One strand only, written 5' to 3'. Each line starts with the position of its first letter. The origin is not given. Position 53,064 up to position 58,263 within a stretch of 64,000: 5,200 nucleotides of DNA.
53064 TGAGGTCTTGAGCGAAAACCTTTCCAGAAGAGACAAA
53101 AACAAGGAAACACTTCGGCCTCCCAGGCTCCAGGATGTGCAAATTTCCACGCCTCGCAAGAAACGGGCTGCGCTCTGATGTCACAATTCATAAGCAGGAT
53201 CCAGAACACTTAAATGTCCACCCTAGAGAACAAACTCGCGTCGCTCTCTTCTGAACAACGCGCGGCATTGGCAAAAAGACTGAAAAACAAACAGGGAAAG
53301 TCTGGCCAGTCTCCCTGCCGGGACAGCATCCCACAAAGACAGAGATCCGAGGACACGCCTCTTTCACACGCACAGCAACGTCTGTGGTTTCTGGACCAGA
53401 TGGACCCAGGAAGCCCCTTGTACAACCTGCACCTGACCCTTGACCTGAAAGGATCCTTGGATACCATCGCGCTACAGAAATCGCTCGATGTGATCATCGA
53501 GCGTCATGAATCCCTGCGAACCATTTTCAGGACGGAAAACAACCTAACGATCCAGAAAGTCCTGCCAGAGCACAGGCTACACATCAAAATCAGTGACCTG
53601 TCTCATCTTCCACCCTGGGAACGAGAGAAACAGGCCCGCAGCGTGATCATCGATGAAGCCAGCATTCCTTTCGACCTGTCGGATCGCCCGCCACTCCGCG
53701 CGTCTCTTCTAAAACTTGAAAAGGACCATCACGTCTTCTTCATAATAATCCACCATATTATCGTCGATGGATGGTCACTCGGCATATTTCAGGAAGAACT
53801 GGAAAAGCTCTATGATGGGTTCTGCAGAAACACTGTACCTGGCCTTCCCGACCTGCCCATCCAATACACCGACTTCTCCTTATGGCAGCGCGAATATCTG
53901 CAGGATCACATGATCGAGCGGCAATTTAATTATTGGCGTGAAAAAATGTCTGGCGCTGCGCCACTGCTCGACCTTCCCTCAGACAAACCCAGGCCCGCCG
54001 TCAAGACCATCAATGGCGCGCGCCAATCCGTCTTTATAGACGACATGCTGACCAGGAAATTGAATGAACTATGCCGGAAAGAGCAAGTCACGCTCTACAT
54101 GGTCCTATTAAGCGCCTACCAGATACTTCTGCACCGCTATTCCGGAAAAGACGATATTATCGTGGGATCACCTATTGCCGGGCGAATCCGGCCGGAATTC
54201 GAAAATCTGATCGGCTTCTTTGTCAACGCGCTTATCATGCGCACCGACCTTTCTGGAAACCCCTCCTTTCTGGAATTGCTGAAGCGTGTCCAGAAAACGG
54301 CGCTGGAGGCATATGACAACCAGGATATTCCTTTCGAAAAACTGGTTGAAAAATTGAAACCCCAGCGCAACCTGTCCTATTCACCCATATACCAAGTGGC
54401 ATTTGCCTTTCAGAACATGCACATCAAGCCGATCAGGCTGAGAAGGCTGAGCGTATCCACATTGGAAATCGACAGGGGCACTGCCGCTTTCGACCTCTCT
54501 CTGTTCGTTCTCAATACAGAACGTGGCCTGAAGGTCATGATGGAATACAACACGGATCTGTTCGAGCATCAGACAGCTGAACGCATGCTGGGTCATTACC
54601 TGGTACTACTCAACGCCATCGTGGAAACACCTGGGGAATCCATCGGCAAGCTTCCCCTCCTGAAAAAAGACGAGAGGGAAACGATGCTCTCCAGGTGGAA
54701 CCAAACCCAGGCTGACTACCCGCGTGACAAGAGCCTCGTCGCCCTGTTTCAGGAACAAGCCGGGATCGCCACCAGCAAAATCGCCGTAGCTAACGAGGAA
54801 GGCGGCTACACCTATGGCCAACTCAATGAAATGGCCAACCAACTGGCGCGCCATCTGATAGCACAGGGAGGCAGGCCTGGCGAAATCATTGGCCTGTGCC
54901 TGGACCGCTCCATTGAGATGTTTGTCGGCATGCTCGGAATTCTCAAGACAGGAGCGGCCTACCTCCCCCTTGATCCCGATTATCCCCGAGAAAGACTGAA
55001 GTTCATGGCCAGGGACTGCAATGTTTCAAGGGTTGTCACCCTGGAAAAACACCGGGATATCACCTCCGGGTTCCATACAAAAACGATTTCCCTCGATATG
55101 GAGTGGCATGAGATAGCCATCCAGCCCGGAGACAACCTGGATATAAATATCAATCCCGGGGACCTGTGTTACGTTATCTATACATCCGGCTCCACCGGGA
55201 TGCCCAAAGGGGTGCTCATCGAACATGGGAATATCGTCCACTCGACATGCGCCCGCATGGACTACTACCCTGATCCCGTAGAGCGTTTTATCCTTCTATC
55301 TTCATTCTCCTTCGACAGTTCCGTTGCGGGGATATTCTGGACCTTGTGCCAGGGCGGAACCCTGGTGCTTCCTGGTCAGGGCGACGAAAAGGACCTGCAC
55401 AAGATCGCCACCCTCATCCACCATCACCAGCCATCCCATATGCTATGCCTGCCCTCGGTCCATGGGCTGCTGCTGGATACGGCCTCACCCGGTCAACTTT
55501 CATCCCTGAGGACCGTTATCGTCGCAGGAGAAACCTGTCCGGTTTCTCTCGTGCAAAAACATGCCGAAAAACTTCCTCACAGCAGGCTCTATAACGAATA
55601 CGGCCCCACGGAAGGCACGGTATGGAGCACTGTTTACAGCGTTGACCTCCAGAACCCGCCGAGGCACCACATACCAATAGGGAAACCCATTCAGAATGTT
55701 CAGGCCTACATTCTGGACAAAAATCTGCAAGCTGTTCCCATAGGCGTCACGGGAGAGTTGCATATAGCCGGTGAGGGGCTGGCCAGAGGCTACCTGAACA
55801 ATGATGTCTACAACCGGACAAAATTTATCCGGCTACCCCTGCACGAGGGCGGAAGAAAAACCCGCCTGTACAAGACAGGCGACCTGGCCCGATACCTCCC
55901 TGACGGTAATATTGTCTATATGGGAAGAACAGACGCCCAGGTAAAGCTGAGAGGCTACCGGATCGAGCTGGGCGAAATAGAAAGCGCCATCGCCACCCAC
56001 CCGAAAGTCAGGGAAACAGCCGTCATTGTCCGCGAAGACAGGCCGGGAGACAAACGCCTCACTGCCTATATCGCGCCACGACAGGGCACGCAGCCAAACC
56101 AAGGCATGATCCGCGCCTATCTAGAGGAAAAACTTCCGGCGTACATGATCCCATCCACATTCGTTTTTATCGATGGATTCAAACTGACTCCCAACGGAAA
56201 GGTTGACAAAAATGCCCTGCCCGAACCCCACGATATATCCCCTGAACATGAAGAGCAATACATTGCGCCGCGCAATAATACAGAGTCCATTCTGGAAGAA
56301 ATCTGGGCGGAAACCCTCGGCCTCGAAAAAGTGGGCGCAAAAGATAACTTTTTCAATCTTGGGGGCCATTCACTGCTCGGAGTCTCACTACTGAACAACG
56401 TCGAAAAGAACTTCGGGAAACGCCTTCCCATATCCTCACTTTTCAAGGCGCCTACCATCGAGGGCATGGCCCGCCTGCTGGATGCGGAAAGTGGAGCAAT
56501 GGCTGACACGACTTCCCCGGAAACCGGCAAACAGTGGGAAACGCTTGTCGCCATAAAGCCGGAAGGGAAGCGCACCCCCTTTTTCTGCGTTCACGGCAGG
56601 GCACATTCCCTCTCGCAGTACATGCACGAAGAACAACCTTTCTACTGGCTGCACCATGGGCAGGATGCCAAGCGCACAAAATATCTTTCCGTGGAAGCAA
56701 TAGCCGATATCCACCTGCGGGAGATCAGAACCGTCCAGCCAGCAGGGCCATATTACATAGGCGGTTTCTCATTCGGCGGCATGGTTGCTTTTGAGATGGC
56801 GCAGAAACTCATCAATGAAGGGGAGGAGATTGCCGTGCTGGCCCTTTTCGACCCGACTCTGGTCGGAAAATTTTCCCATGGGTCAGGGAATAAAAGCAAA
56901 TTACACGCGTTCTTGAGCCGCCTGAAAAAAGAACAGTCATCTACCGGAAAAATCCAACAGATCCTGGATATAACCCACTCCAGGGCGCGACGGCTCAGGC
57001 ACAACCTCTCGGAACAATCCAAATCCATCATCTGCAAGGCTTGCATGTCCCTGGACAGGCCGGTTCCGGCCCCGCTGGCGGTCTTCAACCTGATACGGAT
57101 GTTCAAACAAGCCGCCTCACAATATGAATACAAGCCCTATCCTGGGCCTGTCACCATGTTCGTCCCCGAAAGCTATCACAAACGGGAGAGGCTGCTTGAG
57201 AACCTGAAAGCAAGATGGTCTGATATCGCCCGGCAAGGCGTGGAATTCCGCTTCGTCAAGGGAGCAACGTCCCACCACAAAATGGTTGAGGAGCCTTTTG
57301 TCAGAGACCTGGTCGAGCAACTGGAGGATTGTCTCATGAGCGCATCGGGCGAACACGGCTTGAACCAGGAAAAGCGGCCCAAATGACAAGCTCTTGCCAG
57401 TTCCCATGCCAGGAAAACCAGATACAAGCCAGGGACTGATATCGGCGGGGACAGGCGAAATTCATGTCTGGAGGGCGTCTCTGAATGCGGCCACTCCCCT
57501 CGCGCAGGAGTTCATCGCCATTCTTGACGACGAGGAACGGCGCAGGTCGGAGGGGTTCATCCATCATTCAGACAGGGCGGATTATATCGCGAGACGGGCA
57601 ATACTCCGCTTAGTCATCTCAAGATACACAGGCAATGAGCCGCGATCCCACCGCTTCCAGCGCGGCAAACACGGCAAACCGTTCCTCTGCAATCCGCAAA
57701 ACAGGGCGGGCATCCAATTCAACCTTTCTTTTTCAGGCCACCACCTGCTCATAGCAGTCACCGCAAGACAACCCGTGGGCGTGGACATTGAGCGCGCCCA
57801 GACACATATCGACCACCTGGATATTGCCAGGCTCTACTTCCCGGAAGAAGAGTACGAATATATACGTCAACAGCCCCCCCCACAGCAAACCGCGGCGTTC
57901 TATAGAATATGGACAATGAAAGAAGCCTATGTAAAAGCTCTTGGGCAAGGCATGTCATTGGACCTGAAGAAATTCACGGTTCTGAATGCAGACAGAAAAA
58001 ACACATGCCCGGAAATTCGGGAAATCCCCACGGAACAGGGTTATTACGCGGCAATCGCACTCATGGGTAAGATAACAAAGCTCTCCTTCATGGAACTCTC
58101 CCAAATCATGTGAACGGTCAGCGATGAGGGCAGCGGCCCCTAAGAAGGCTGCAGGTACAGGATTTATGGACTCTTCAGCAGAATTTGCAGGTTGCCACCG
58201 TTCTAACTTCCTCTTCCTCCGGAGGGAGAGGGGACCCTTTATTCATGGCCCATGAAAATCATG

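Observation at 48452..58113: Uncharacterised hybrid biosynthetic cluster: acyl-AMP ligase-ACP, ALS-like TPP enzyme, ICL-family lyase, starter-C NRPS module with TE, and Sfp-type PPTase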

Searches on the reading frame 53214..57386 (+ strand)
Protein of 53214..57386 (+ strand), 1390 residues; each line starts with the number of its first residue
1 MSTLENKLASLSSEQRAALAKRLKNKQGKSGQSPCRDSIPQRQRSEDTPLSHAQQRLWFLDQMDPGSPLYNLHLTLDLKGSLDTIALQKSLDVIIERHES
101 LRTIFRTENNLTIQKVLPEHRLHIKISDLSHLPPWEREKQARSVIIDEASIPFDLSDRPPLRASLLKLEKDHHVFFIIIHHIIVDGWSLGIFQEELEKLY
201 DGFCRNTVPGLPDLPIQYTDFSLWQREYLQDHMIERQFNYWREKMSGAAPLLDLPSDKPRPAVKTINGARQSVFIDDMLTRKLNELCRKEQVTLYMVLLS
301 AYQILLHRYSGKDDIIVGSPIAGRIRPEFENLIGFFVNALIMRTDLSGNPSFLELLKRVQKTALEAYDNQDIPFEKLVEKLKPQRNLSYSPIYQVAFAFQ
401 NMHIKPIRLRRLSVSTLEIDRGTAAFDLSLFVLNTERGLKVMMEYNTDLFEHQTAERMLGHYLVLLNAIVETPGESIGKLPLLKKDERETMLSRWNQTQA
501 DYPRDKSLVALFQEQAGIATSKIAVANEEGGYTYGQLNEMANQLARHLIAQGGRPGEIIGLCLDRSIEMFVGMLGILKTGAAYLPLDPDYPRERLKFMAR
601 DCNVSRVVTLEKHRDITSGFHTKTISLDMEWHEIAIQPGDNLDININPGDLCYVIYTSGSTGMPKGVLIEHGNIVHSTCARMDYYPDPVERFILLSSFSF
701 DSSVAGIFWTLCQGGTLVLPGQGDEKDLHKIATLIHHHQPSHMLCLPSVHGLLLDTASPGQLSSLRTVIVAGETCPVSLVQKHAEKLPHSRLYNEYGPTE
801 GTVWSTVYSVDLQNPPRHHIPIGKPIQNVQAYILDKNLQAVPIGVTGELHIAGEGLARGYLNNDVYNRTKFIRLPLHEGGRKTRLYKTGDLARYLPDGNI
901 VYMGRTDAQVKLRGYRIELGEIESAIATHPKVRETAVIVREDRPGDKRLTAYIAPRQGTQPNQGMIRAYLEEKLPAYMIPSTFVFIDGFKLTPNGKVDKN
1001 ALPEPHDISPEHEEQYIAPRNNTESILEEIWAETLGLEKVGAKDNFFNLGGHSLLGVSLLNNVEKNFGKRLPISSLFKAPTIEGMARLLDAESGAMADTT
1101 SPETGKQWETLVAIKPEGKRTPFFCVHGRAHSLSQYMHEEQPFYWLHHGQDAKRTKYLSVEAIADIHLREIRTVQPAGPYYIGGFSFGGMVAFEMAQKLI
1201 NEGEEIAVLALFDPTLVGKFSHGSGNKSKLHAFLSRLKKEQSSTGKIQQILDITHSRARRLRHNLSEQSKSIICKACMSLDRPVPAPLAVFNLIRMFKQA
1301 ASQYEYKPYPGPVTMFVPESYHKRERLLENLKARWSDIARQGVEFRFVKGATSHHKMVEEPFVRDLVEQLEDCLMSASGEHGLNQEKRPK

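Call 3: search_protein_families(library=pfam, proteins=[window:53214-57386:+])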
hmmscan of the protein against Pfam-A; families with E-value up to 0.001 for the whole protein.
window:53214-57386:+ (1390 aa): 5 families
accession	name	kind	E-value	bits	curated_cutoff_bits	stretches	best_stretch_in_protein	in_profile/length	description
PF00668.25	Condensation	-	1.1e-115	387.4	30.6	1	46-491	3-455/456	Condensation domain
PF00501.34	AMP-binding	-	1.9e-84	284.2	29.9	1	512-861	1-384/384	AMP-binding enzyme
PF00975.26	Thioesterase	-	1.7e-15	58.3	26.4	1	1152-1263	40-158/226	Thioesterase domain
PF00550.31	PP-binding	-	8.4e-14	52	20.8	1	1027-1089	3-67/67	Phosphopantetheine attachment site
PF13193.12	AMP-binding_C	-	1.7e-13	51.7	24.5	1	921-996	1-76/76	AMP-binding enzyme C-terminal domain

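Call 4: search_protein_families(library=ncbifam, proteins=[window:53214-57386:+])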
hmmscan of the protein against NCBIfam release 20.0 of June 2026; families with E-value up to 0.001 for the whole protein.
window:53214-57386:+ (1390 aa): 102 families (the best 25 are shown)
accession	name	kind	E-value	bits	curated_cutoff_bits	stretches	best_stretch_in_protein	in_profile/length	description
NF004282.0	PRK05691.1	subfamily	1.6e-272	907.4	4090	2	30-881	658-1504/4334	non-ribosomal peptide synthase/polyketide synthase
NF047350.1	aureusi_NRPS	equivalog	3.1e-210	701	2500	2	477-1091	385-977/2373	aureusimine non-ribosomal peptide synthetase AusA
NF041803.1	NRPS_SolG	exception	5.7e-155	517.6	2200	1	90-1085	154-1151/1163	solanimycin non-ribosomal peptide synthetase SolG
NF038078.1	NRPS_MxcG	equivalog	3.4e-139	465.4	2300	1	46-1099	3-1051/1442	myxochelin non-ribosomal peptide synthetase MxcG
TIGR01733.1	AA-adenyl-dom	subfamily_domain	4.1e-132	440.8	317.4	1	533-937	1-409/409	amino acid adenylation domain-containing protein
NF007605.2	PRK10252.1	equivalog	2.3e-119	399.7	2400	1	47-1213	3-1165/1292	enterobactin non-ribosomal peptide synthetase EntF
TIGR03443.1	alpha_am_amid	equivalog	2.3e-96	323.5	1030.1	3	648-959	414-753/1390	L-aminoadipate-semialdehyde dehydrogenase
NF003417.0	PRK04813.1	subfamily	3.6e-81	273.2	476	1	508-1002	5-499/505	D-alanine--poly(phosphoribitol) ligase subunit DltA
TIGR01734.1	D-ala-DACP-lig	equivalog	2.2e-77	260.7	559.85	1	512-1003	6-499/504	D-alanine--poly(phosphoribitol) ligase subunit DltA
NF004837.0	PRK06187.1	subfamily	5.2e-65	219.7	476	1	505-1006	7-522/531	long-chain-fatty-acid--CoA ligase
TIGR03098.1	ligase_PEP_1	hypoth_equivalog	3.4e-56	190.8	592.35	1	511-1002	5-514/517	acyl-CoA ligase (AMP-forming), exosortase A system-associated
NF052269.1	Staph_lig_FadD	equivalog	3.4e-50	170.8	650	1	513-1002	7-489/499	long-chain-fatty-acid--CoA ligase FadD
TIGR01923.1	menE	equivalog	2.9e-43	148.3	330.15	1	533-1002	1-442/442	o-succinylbenzoate--CoA ligase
NF005863.0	PRK07798.1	subfamily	6.9e-42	143.7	543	1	510-998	8-523/540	acyl-CoA synthetase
NF006181.0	PRK08314.1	subfamily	1.3e-41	142.5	705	2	628-1004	183-552/563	long-chain-fatty-acid--CoA ligase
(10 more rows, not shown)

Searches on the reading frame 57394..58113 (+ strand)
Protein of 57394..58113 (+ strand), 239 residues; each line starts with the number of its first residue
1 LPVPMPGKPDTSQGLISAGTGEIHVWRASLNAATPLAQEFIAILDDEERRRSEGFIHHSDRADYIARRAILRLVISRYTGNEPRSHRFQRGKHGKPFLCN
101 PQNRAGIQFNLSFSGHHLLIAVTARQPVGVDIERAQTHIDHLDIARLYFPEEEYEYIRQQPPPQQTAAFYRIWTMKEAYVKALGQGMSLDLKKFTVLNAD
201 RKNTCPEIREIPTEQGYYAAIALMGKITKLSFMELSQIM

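Call 3: search_protein_families(library=pfam, proteins=[window:57394-58113:+])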
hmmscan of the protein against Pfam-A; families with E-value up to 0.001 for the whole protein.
window:57394-58113:+ (239 aa): 2 families
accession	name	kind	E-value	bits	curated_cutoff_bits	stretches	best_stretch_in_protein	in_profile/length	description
PF01648.25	ACPS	-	1.3e-20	73.9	25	1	127-207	1-87/111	4'-phosphopantetheinyl transferase superfamily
PF22624.1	AASDHPPT_N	-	1.7e-09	38.2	27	1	40-122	13-97/100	4'-phosphopantetheinyl transferase, N-terminal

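Call 4: search_protein_families(library=ncbifam, proteins=[window:57394-58113:+])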
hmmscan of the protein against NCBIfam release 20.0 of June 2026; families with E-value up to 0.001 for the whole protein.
window:57394-58113:+ (239 aa): 4 families
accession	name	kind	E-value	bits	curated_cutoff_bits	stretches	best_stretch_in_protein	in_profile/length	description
NF042922.1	4PPT_HetI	equivalog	3.9e-42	144.2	370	1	20-232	16-233/235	4'-phosphopantetheinyl transferase HetI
NF047349.1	4PPT_AusB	equivalog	8e-21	74.4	225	1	68-198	45-163/205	aureusimine biosynthesis 4'-phosphopantetheinyl transferase AusB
NF007676.0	PRK10351.1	equivalog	8.6e-17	61.4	174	1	61-185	31-145/195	4'-phosphopantetheinyl transferase AcpT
TIGR00556.1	pantethn_trn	domain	4.7e-10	39.6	45.35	1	126-200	3-84/128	phosphopantetheine--protein transferase domain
